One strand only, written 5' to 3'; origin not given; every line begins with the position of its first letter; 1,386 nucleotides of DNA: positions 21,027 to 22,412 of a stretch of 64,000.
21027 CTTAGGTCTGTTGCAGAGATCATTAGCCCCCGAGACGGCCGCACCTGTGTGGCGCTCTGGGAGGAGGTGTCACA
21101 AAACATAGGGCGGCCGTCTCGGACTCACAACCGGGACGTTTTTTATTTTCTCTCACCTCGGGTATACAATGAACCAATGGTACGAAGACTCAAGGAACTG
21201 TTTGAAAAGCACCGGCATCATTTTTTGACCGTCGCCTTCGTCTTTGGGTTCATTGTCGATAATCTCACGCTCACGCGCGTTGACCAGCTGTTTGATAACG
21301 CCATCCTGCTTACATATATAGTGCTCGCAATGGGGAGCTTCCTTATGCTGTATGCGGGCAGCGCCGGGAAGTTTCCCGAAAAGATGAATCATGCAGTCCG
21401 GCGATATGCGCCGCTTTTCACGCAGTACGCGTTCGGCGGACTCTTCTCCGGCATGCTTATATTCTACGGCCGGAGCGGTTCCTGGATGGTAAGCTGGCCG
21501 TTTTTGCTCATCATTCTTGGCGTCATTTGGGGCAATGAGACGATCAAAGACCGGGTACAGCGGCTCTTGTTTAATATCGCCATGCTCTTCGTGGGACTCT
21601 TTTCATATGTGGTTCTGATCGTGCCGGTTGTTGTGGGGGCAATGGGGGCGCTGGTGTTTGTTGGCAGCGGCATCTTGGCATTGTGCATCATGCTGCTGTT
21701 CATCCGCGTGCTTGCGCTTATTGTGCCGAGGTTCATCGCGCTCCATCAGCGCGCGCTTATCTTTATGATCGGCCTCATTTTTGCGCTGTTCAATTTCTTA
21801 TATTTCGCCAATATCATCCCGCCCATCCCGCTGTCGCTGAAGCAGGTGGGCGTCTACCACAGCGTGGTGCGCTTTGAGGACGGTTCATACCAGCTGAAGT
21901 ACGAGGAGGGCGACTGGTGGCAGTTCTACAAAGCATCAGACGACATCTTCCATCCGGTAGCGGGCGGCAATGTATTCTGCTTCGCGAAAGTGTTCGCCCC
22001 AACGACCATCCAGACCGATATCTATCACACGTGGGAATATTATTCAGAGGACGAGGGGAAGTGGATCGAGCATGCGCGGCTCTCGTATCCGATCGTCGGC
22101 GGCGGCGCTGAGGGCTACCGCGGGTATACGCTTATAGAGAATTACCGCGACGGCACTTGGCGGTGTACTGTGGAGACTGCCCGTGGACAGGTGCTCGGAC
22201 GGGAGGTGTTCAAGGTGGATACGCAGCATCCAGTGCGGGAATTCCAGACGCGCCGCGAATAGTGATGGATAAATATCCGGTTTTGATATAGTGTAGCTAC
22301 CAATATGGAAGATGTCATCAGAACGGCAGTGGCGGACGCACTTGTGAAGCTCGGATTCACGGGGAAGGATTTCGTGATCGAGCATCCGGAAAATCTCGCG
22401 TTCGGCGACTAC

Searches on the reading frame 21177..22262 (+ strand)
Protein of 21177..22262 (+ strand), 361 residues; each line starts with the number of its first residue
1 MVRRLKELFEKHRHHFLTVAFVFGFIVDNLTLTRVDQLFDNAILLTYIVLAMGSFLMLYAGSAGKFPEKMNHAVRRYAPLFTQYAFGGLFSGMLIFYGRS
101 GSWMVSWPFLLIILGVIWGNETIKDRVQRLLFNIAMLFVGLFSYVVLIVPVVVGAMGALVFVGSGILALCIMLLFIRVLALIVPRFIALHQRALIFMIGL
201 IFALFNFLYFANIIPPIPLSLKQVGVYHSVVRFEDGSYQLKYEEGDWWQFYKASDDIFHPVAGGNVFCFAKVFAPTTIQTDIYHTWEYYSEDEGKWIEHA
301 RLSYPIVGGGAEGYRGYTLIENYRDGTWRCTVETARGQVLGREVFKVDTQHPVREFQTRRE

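Call 7: search_protein_families(library=pfam, proteins=[window:21177-22262:+])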
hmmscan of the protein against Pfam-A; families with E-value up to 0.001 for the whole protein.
window:21177-22262:+ (361 aa): 1 family
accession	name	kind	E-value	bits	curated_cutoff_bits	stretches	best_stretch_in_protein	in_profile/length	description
PF11141.13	DUF2914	-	4.4e-11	42.8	23.6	1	280-347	2-62/62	Protein of unknown function (DUF2914)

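Call 8: find_homologous_proteins(query=window:21177-22262:+)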
Query window:21177-22262:+ (361 aa): 2277 proteins with E <= 0.001 among 7814 candidates; the best 120 are listed.
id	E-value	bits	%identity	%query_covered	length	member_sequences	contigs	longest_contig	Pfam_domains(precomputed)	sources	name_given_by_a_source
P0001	1.2e-242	822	100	100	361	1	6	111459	PF11141.14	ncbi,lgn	-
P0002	8.8e-218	741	89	100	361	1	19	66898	PF11141.14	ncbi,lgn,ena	-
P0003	3.6e-204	696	84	100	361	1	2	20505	PF11141.14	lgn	-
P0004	1.4e-199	681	81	100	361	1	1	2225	PF11141.14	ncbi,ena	-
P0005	2.4e-198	677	81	100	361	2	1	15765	PF11141.14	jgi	jgi:hypothetical protein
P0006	1.9e-197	674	79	100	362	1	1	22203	PF11141.14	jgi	-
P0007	3.3e-194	663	78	100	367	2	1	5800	PF11141.14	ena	-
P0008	6.0e-194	662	78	100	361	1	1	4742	PF11141.14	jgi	jgi:MFS family permease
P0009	2.3e-192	657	78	100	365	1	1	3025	PF11141.14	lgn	-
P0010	6.9e-191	652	77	100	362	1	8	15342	PF11141.14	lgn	-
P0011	1.2e-190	651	79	100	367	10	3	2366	PF11141.14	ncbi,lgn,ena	-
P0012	1.7e-190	651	76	100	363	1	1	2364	PF11141.14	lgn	-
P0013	1.8e-190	651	78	100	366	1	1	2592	PF11141.14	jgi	jgi:hypothetical protein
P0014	3.1e-190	650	78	100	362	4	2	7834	PF11141.14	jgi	jgi:MFS family permease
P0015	3.7e-188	643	77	99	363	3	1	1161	PF11141.14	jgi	jgi:MFS family permease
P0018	2.7e-185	634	77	98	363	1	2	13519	PF11141.14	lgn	-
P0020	2.6e-183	627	75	99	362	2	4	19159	PF11141.14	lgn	-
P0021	2.9e-183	627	75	99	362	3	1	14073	PF11141.14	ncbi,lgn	-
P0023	1.4e-181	622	74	100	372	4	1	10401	PF11141.14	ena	-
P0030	7.4e-179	613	74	100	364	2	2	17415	PF11141.14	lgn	-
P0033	2.0e-178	611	72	99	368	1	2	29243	PF11141.14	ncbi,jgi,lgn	ncbi:MAG: hypothetical protein RLZZ76_354 [Candidatus Parcubacteria bacterium]|jgi:hypothetical prot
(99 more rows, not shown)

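Call 11: find_related_loci(query=A1, collection=genome_contigs, flank=3000)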
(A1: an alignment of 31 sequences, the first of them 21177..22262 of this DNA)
Query A1 (361 aa) in genome_contigs; peptide patterns used: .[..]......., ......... (x = any residue, [..] = any of these).
492 stretches matched a pattern; 470 encode a relative of the query (tblastn E <= 1e-3); the best 80 are kept; 80 distinct loci.
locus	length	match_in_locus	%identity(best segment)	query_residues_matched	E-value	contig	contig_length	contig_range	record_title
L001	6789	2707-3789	89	1-361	0e+0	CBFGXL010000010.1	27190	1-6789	MAG TPA_asm: uncultured bacterium isolate SRR32277370_binner13_Refined_17 genome assembly, contig: ERZ27321089.136, whol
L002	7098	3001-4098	65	1-361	5e-166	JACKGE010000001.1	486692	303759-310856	MAG: Candidatus Nomurabacteria bacterium isolate HK-STAS-PATE-26 HK-STAS-PATE-26_1, whole genome shotgun sequence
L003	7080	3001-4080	66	1-361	2e-164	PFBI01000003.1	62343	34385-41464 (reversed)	MAG: Candidatus Kaiserbacteria bacterium CG10_big_fil_rev_8_21_14_0_10_47_16 CG10_8_21_14_0.10_scaffold_563_c, whole gen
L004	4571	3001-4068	65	6-361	8e-166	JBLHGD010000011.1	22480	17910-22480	MAG: Candidatus Azotimanducaceae bacterium isolate 3300054976_96 Ga0535667_0002911, whole genome shotgun sequence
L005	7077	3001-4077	70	3-361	3e-164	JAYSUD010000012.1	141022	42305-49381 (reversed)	MAG: bacterium isolate GFS_12610 GFS_12610_11, whole genome shotgun sequence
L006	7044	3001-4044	65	13-361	3e-158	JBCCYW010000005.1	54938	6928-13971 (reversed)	MAG: Patescibacteria group bacterium isolate P01_F01_bin.20 k141_495483_length_54938_cov_15.3455, whole genome shotgun s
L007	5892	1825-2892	62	6-361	2e-155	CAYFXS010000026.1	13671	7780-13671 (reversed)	MAG TPA_asm: uncultured Candidatus Saccharibacteria bacterium isolate ERP108616_co2_42 genome assembly, contig: NODE_765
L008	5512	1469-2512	64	13-361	3e-155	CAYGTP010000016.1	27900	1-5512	MAG TPA_asm: uncultured Candidatus Saccharibacteria bacterium isolate ERP117304_co2_175 genome assembly, contig: NODE_14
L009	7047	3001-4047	64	13-361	6e-154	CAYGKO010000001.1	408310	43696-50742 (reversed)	MAG TPA_asm: uncultured Candidatus Saccharibacteria bacterium isolate ERP117304_co1_170 genome assembly, contig: NODE_14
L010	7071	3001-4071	60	3-359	2e-153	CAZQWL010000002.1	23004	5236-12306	MAG TPA_asm: uncultured Candidatus Saccharibacteria bacterium isolate SRP345593_co1_165 genome assembly, contig: NODE_42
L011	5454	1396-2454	63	9-361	1e-152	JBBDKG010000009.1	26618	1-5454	MAG: Candidatus Paceibacterota bacterium isolate LejiaA_53_16 Lejia_A_2813_length_26618_cov_9, whole genome shotgun sequ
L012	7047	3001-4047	62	4-352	1e-150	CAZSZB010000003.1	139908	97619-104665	MAG TPA_asm: uncultured Candidatus Saccharibacteria bacterium isolate binchicken_co173_41 genome assembly, contig: NODE_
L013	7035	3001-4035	60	14-359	2e-149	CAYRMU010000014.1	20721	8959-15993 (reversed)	MAG TPA_asm: uncultured Candidatus Saccharibacteria bacterium isolate SRP219642_co8_65 genome assembly, contig: NODE_330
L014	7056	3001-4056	61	9-361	2e-149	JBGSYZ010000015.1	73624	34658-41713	MAG: Candidatus Paceibacteria bacterium isolate JTS-AC487 k141_1442545, whole genome shotgun sequence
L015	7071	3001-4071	62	3-359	6e-148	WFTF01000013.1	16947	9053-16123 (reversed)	MAG: Patescibacteria group bacterium isolate S139_130 k151_154741, whole genome shotgun sequence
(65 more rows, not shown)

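Call 18: find_encoding_contigs(protein=P0003, flank=2500, max_places=3)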
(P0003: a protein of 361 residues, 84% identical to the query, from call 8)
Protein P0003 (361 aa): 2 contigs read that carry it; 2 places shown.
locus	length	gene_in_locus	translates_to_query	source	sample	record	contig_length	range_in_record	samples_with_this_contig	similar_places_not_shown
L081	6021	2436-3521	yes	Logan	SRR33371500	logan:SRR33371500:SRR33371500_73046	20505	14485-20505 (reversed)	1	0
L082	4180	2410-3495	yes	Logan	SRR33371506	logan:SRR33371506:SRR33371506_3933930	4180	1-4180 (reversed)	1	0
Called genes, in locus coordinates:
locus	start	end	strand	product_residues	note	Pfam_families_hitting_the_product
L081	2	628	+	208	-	?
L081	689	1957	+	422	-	PF00464:SHMT, PF00155:Aminotran_1_2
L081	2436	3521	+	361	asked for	PF11141:DUF2914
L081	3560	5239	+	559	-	PF03485:Arg_tRNA_synt_N, PF00750:tRNA-synt_1d, PF05746:DALR_1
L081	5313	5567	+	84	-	-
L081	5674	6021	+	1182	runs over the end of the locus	PF00133:tRNA-synt_1, PF09334:tRNA-synt_1g (faint), PF13603:tRNA-synt_1_2 (faint), PF00300:His_Phos_1, PF00133:tRNA-synt_1, PF08264:Anticodon_1, PF19302:DUF5915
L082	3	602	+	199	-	?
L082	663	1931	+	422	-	PF00464:SHMT, PF00155:Aminotran_1_2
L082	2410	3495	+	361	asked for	PF11141:DUF2914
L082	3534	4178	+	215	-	?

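Call 19: find_encoding_contigs(protein=P0005, flank=2500, max_places=3)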
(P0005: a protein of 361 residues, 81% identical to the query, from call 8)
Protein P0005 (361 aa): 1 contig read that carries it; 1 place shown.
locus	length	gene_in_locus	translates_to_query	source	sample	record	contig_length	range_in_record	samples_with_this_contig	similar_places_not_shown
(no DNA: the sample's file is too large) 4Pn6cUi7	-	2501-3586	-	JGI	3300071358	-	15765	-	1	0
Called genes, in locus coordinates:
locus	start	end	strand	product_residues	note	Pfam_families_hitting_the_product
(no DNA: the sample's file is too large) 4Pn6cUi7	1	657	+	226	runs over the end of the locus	PF02223:Thymidylate_kin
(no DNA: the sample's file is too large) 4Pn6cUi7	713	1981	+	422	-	PF00464:SHMT, PF00155:Aminotran_1_2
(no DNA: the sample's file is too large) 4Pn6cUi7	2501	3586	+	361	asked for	PF11141:DUF2914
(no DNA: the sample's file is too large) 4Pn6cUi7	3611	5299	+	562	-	PF03485:Arg_tRNA_synt_N, PF00750:tRNA-synt_1d, PF05746:DALR_1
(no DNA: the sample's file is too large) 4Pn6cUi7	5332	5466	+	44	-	-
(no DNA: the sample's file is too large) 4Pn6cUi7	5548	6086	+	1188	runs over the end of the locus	PF00133:tRNA-synt_1, PF09334:tRNA-synt_1g (faint), PF00300:His_Phos_1, PF00133:tRNA-synt_1, PF08264:Anticodon_1, PF19302:DUF5915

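Call 20: find_encoding_contigs(protein=P0006, flank=2500, max_places=3)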
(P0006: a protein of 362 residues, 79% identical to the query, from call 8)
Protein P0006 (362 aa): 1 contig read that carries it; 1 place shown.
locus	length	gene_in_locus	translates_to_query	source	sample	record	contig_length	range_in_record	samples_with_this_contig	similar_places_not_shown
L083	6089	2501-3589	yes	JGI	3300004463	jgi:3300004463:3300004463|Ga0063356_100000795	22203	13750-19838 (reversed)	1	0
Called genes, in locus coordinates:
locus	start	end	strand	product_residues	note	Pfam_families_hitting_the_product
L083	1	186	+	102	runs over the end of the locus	PF03819:MazG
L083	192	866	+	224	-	PF02223:Thymidylate_kin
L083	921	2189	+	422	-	PF00464:SHMT, PF00155:Aminotran_1_2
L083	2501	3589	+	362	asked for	PF11141:DUF2914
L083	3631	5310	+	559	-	PF03485:Arg_tRNA_synt_N, PF00750:tRNA-synt_1d, PF05746:DALR_1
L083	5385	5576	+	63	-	-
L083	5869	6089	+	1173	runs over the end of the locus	PF00133:tRNA-synt_1, PF09334:tRNA-synt_1g (faint), PF13603:tRNA-synt_1_2 (weak), PF00300:His_Phos_1, PF00133:tRNA-synt_1, PF08264:Anticodon_1, PF19302:DUF5915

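Call 23: find_encoding_contigs(protein=P0010, flank=2500, max_places=2)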
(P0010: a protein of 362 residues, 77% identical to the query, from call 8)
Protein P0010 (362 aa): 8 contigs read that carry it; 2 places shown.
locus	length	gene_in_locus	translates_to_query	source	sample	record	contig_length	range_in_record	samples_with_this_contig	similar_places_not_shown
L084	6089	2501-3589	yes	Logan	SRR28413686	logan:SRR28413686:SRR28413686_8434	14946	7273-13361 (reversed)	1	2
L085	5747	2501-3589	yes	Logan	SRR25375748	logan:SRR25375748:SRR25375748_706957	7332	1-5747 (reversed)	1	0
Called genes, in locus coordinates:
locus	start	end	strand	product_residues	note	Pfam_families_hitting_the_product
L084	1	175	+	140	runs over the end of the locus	PF00692:dUTPase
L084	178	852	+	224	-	PF02223:Thymidylate_kin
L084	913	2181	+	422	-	PF00464:SHMT, PF00155:Aminotran_1_2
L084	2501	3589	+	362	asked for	PF11141:DUF2914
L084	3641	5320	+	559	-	PF03485:Arg_tRNA_synt_N, PF00750:tRNA-synt_1d, PF05746:DALR_1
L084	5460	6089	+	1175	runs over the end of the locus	PF00133:tRNA-synt_1, PF09334:tRNA-synt_1g (faint), PF00300:His_Phos_1, PF00133:tRNA-synt_1, PF08264:Anticodon_1, PF19302:DUF5915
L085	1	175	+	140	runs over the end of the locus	PF00692:dUTPase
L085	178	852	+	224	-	PF02223:Thymidylate_kin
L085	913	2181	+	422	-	PF00464:SHMT, PF00155:Aminotran_1_2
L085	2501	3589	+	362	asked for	PF11141:DUF2914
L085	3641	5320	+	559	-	PF03485:Arg_tRNA_synt_N, PF00750:tRNA-synt_1d, PF05746:DALR_1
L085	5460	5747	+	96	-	?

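Call 24: find_encoding_contigs(protein=P0020, flank=2500, max_places=2)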
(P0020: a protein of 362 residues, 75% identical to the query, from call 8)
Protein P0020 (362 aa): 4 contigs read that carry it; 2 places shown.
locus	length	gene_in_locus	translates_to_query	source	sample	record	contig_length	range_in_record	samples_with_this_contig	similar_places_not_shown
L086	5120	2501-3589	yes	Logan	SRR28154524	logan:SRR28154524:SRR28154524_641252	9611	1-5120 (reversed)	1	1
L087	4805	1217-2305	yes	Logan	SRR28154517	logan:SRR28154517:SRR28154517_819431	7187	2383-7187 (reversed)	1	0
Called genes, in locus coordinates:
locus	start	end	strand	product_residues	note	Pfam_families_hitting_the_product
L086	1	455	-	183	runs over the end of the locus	-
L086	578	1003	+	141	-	PF00692:dUTPase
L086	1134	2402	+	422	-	PF00464:SHMT, PF00155:Aminotran_1_2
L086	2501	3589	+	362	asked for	PF11141:DUF2914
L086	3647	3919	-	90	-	-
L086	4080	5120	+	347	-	?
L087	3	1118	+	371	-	?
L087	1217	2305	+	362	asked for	PF11141:DUF2914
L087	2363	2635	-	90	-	-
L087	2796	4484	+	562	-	PF03485:Arg_tRNA_synt_N, PF00750:tRNA-synt_1d, PF05746:DALR_1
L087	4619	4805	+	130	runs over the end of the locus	-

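Call 25: find_encoding_contigs(protein=P0023, flank=2500, max_places=2)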
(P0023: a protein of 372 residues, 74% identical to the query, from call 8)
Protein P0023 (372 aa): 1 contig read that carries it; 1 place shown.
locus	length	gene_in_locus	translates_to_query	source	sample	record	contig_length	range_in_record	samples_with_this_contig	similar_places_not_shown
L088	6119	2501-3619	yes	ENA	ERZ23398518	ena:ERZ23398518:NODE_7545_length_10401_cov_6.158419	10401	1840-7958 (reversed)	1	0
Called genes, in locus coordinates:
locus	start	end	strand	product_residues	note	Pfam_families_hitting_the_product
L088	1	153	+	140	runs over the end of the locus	PF00692:dUTPase, PF22769:DCD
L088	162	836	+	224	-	PF02223:Thymidylate_kin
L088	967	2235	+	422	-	PF00464:SHMT, PF00155:Aminotran_1_2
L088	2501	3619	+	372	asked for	PF11141:DUF2914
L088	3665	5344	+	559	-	PF03485:Arg_tRNA_synt_N, PF00750:tRNA-synt_1d, PF05746:DALR_1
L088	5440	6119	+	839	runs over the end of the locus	?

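Call 26: find_encoding_contigs(protein=P0033, flank=2500, max_places=2)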
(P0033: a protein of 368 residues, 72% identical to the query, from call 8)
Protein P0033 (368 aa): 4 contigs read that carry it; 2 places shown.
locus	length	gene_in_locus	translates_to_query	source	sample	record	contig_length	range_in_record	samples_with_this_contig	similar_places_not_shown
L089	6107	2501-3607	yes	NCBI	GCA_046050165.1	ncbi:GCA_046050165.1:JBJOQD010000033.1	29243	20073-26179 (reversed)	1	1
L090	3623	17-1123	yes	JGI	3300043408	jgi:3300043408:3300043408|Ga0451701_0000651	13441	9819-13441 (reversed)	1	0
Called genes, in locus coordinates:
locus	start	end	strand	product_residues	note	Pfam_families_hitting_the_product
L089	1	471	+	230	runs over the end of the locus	PF02223:Thymidylate_kin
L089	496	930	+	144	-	PF00293:NUDIX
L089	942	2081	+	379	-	PF00464:SHMT, PF00155:Aminotran_1_2, PF01053:Cys_Met_Meta_PP (weak)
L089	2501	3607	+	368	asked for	PF11141:DUF2914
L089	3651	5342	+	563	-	PF03485:Arg_tRNA_synt_N, PF00750:tRNA-synt_1d, PF05746:DALR_1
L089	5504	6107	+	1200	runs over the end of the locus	PF00133:tRNA-synt_1, PF09334:tRNA-synt_1g (faint), PF00300:His_Phos_1, PF00133:tRNA-synt_1, PF08264:Anticodon_1, PF19302:DUF5915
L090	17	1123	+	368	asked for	PF11141:DUF2914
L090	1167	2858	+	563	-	PF03485:Arg_tRNA_synt_N, PF00750:tRNA-synt_1d, PF05746:DALR_1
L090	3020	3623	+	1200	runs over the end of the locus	PF00133:tRNA-synt_1, PF09334:tRNA-synt_1g (faint), PF00300:His_Phos_1, PF00133:tRNA-synt_1, PF08264:Anticodon_1, PF19302:DUF5915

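Call 37: find_encoding_contigs(protein=P0018, flank=1500, max_places=2)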
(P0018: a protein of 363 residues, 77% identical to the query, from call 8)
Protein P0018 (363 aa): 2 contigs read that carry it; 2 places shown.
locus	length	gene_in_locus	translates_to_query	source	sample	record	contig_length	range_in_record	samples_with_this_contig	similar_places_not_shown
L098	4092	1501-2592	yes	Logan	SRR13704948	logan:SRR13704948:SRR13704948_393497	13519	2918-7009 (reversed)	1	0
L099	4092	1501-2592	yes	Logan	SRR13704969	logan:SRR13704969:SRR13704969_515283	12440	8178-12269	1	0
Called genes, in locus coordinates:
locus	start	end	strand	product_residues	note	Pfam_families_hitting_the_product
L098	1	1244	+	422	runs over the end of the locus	PF00464:SHMT, PF00155:Aminotran_1_2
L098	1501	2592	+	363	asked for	PF11141:DUF2914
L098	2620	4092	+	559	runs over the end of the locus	PF03485:Arg_tRNA_synt_N, PF00750:tRNA-synt_1d, PF05746:DALR_1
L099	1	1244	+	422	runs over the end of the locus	PF00464:SHMT, PF00155:Aminotran_1_2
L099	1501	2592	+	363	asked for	PF11141:DUF2914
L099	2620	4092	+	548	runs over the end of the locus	?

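Call 38: find_encoding_contigs(protein=P0021, flank=1500, max_places=2)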
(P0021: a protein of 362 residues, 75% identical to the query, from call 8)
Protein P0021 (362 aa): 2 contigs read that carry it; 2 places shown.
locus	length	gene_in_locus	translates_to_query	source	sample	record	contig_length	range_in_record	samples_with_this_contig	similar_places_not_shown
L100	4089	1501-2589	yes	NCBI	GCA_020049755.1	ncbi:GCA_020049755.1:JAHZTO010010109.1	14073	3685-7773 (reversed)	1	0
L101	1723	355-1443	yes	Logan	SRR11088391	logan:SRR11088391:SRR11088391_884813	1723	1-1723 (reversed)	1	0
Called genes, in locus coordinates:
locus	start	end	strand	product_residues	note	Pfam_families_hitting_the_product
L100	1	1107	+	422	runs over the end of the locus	PF00464:SHMT, PF00155:Aminotran_1_2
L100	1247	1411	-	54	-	-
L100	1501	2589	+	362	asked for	PF11141:DUF2914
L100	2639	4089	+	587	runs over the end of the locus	PF03485:Arg_tRNA_synt_N, PF00750:tRNA-synt_1d, PF05746:DALR_1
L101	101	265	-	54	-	-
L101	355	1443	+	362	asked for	PF11141:DUF2914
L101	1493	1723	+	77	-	?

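Call 39: find_encoding_contigs(protein=P0014, flank=1500, max_places=2)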
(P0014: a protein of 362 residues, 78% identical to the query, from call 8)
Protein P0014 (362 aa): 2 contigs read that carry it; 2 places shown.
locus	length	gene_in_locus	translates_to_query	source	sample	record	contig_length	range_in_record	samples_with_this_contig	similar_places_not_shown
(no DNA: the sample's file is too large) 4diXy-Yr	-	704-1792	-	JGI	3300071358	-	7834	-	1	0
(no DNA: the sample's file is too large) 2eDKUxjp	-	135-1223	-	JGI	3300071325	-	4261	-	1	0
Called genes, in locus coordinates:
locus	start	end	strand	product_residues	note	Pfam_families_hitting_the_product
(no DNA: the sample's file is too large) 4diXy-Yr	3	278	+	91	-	?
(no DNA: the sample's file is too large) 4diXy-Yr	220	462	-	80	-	-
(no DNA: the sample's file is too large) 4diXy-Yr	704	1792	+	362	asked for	PF11141:DUF2914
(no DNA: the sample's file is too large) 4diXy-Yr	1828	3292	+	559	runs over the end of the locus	PF03485:Arg_tRNA_synt_N, PF00750:tRNA-synt_1d, PF05746:DALR_1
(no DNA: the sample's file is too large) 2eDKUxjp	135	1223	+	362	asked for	PF11141:DUF2914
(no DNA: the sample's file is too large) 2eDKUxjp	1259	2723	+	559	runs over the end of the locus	PF03485:Arg_tRNA_synt_N, PF00750:tRNA-synt_1d, PF05746:DALR_1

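Call 40: find_encoding_contigs(protein=P0030, flank=1500, max_places=2)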
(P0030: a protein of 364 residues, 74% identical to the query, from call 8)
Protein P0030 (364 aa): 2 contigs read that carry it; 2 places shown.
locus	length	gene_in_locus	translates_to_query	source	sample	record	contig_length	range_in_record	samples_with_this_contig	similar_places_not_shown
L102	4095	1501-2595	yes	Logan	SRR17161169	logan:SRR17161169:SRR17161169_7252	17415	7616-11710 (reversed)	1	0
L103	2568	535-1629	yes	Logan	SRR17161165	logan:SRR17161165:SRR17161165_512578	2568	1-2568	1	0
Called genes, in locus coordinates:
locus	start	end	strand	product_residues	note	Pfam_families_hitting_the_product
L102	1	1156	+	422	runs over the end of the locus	PF00464:SHMT, PF00155:Aminotran_1_2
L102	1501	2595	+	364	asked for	PF11141:DUF2914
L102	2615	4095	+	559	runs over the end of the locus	PF03485:Arg_tRNA_synt_N, PF00750:tRNA-synt_1d, PF05746:DALR_1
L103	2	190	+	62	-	?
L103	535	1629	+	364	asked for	PF11141:DUF2914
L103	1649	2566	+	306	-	?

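Call 74: predict_structure(alignment_id=A1)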
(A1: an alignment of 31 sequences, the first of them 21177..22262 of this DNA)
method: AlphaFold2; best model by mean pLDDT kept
length: 361 residues; sequences in the alignment: 31
mean_pLDDT: 80.2   pTM: 0.66
mean pLDDT of the five models: 80.2, 80.0, 78.3, 76.2, 75.7
residues with pLDDT >= 90: 71; 70-90: 220; 50-70: 69; < 50: 1
segments of 3 or more residues with pLDDT < 50: none
pLDDT, mean of each block of 10 residues (from residue 1): 66 76 77 61 83 87 83 82 84 68 64 82 82 88 81 68 89 91 87 90 82 58 82 86 85 87 86 62 90 92 72 76 90 73 88 89 78
secondary structure, 60 per line:
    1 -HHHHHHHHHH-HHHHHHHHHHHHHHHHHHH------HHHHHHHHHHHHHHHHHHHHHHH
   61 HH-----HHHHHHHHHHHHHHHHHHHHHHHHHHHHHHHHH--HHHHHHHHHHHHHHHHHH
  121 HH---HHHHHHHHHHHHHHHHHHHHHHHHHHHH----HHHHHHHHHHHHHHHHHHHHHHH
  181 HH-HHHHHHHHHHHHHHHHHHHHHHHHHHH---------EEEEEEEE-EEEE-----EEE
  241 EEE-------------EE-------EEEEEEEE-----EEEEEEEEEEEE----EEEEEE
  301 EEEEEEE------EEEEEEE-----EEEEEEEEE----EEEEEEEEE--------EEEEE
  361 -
elements in order: H2-11 H13-31 H38-62 H68-100 H103-122 H126-153 H158-182 H184-210 E220-227 E229-232 E238-243 E266-273 E279-290 E295-307 E314-320 E326-334 E339-347 E356-360

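Call 77: fold_search(model_id=the predicted structure, library=pdb)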
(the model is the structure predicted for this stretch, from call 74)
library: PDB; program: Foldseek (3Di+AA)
matches with E <= 10: 1486; with E <= 0.001: 7
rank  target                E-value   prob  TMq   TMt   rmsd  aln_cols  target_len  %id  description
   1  5vi0_B                1.3e-04  0.99  0.20  0.20  16.9       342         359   11  Pseudomonas fluorescens alkylpurine DNA glycosylase AlkC bound to DNA containing an abasic site analog (released 2017-10-25)
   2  5vi0_A                1.8e-04  0.98  0.19  0.19  17.5       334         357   12  Pseudomonas fluorescens alkylpurine DNA glycosylase AlkC bound to DNA containing an abasic site analog (released 2017-10-25)
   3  5vhv_A                3.0e-04  0.92  0.18  0.18  17.5       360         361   12  Pseudomonas fluorescens alkylpurine DNA glycosylase AlkC bound to DNA containing an oxocarbenium-intermediate analog (released 2017-10-25)
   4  9dnm_A                5.5e-04  0.96  0.19  0.17  18.8       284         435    9  Structure of rat beta-arrestin 1 bound to allosteric inhibitor (released 2025-01-22)
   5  8dl0_A                6.8e-04  1.00  0.23  0.22   5.2       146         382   14  CryoEM structure of the nucleotide-free and open channel A.aeolicus WzmWzt transporter (released 2022-09-21)
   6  6oe6_A                7.1e-04  1.00  0.25  0.63   3.7       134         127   10  Structure of a Uncharacterized protein from Leptospira interrogans serogroup Icterohaemorrhagiae serovar Copenhageni ( (released 2019-04-17)
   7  6oe6_B                9.2e-04  1.00  0.24  0.70   6.2       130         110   10  Structure of a Uncharacterized protein from Leptospira interrogans serogroup Icterohaemorrhagiae serovar Copenhageni ( (released 2019-04-17)
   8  8dne_C                1.0e-03  1.00  0.24  0.23   9.8       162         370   13  CryoEM structure of the A.aeolicus WzmWzt transporter bound to ATP (released 2022-09-21)
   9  7k2t_C                1.2e-03  1.00  0.22  0.22  10.3       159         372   13  Mg2+/ATP-bound structure of the full-length WzmWzt O antigen ABC transporter in lipid nanodiscs (released 2021-01-13)
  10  8dne_A                1.3e-03  1.00  0.24  0.23  15.5       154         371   12  CryoEM structure of the A.aeolicus WzmWzt transporter bound to ATP (released 2022-09-21)
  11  6jbs_B                1.9e-03  1.00  0.20  0.10  11.3       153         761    6  Bifunctional xylosidase/glucosidase LXYL (released 2020-02-12)
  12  7k2t_A                2.0e-03  1.00  0.23  0.22   5.1       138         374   14  Mg2+/ATP-bound structure of the full-length WzmWzt O antigen ABC transporter in lipid nanodiscs (released 2021-01-13)
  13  3n6y_B                2.0e-03  1.00  0.20  0.50   8.9       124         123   13  Crystal structure of an immunoglobulin-like protein (PA1606) from PSEUDOMONAS AERUGINOSA at 1.50 A resolution (released 2010-07-21)
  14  7ey2_B                2.0e-03  1.00  0.20  0.10  11.3       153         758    6  Bifunctional xylosidase/glucosidase LXYL D300N mutant with intermediate substrate xylose (released 2022-06-01)
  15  8dl0_C                2.1e-03  1.00  0.24  0.23  10.3       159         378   13  CryoEM structure of the nucleotide-free and open channel A.aeolicus WzmWzt transporter (released 2022-09-21)
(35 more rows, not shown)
